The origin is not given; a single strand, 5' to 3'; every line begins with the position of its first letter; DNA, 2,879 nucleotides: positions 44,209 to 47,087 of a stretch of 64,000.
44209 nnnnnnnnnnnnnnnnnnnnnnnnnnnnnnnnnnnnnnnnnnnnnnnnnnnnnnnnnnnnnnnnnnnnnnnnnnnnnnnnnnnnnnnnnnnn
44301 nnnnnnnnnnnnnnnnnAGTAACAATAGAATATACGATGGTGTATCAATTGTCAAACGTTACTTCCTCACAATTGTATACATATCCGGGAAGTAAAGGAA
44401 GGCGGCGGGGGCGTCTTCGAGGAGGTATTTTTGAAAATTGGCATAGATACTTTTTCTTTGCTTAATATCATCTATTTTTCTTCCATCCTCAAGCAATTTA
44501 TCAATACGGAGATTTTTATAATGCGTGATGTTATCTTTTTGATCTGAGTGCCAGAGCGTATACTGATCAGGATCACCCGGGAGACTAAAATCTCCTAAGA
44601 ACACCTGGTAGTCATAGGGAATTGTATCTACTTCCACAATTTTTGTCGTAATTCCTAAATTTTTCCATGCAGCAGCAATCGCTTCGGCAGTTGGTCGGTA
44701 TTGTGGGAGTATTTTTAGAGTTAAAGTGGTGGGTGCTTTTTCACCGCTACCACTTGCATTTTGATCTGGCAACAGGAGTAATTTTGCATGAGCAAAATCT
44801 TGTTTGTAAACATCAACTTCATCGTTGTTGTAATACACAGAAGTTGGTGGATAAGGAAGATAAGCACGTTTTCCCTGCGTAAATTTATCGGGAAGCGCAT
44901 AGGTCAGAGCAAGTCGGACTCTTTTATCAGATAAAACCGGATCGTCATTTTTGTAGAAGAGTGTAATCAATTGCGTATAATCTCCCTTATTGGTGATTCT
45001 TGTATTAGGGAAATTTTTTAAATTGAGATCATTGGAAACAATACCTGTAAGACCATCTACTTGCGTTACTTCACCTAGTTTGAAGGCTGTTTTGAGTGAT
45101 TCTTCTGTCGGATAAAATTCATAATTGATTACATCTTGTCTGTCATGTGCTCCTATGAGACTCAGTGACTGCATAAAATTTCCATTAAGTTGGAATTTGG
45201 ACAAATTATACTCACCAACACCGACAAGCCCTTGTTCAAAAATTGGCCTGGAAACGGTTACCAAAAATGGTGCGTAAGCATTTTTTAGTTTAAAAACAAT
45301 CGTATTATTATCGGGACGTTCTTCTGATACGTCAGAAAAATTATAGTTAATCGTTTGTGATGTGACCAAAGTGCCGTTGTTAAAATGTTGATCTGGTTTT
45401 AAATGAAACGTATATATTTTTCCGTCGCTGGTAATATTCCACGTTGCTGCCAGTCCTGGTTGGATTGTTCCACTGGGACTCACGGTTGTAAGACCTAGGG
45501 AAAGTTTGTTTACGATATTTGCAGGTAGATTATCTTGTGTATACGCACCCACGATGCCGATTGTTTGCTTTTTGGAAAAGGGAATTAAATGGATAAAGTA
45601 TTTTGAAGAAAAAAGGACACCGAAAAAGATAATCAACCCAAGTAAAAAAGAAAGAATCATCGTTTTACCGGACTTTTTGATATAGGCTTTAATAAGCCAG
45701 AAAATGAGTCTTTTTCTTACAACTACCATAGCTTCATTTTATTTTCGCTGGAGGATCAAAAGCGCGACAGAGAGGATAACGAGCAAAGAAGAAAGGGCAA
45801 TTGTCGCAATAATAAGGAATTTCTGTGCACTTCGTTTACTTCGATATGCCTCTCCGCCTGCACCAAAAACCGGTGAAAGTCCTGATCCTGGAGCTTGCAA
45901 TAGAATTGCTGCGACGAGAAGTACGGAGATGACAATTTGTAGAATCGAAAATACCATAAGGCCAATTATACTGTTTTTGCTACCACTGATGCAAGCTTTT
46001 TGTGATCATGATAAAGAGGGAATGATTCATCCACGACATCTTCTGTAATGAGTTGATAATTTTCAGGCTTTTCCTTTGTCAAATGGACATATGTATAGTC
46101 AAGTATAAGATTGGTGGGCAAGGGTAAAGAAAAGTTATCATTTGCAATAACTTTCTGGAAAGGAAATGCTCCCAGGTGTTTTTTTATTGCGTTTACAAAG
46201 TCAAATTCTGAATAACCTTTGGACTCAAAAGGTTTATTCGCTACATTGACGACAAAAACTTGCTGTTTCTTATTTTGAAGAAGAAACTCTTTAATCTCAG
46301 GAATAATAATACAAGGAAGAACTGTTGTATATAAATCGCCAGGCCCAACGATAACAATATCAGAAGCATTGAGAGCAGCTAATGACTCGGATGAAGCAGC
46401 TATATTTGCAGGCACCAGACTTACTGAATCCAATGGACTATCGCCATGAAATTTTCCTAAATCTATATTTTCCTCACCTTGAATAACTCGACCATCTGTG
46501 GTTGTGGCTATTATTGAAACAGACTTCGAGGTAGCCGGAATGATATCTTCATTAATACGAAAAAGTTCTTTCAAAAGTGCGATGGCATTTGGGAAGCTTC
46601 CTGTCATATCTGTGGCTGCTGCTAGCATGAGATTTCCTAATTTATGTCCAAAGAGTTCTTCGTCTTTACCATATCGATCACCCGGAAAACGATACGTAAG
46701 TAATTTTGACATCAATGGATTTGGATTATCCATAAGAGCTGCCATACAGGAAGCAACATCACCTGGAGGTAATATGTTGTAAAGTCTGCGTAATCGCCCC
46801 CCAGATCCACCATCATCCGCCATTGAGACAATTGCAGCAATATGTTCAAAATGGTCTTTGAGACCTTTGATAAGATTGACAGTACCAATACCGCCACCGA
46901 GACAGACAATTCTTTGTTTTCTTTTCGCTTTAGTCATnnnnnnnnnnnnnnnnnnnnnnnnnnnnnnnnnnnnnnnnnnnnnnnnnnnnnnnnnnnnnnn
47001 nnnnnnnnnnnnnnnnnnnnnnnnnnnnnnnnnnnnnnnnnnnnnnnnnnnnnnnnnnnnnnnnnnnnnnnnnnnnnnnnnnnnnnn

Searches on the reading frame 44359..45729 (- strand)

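Call 4: search_protein_families(library=pfam, proteins=[window:44359-45729:-], max_evalue=0.1)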
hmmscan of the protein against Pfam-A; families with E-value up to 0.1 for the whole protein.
window:44359-45729:- (456 aa): 1 family
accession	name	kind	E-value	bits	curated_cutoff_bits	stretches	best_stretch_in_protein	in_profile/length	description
PF00496.27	SBP_bac_5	-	4.9e-28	98.7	32.4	1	88-394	1-359/368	Bacterial extracellular solute-binding proteins, family 5 Middle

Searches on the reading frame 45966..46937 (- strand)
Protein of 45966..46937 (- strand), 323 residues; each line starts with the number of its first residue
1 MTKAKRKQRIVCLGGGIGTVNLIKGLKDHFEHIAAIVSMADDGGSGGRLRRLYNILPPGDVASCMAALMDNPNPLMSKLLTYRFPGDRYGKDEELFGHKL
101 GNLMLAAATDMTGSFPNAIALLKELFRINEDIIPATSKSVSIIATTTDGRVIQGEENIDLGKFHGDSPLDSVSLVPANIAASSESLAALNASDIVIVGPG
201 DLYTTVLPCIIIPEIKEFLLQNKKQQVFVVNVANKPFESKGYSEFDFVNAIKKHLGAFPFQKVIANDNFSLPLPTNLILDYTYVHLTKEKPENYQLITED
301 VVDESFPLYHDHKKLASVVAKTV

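Call 4: search_protein_families(library=pfam, proteins=[window:45966-46937:-], max_evalue=0.1)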
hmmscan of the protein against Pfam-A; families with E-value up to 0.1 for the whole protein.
window:45966-46937:- (323 aa): 1 family
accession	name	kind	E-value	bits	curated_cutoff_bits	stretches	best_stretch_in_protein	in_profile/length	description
PF01933.23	CofD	-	8.6e-72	242.2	30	1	10-315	1-277/290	2-phospho-L-lactate transferase CofD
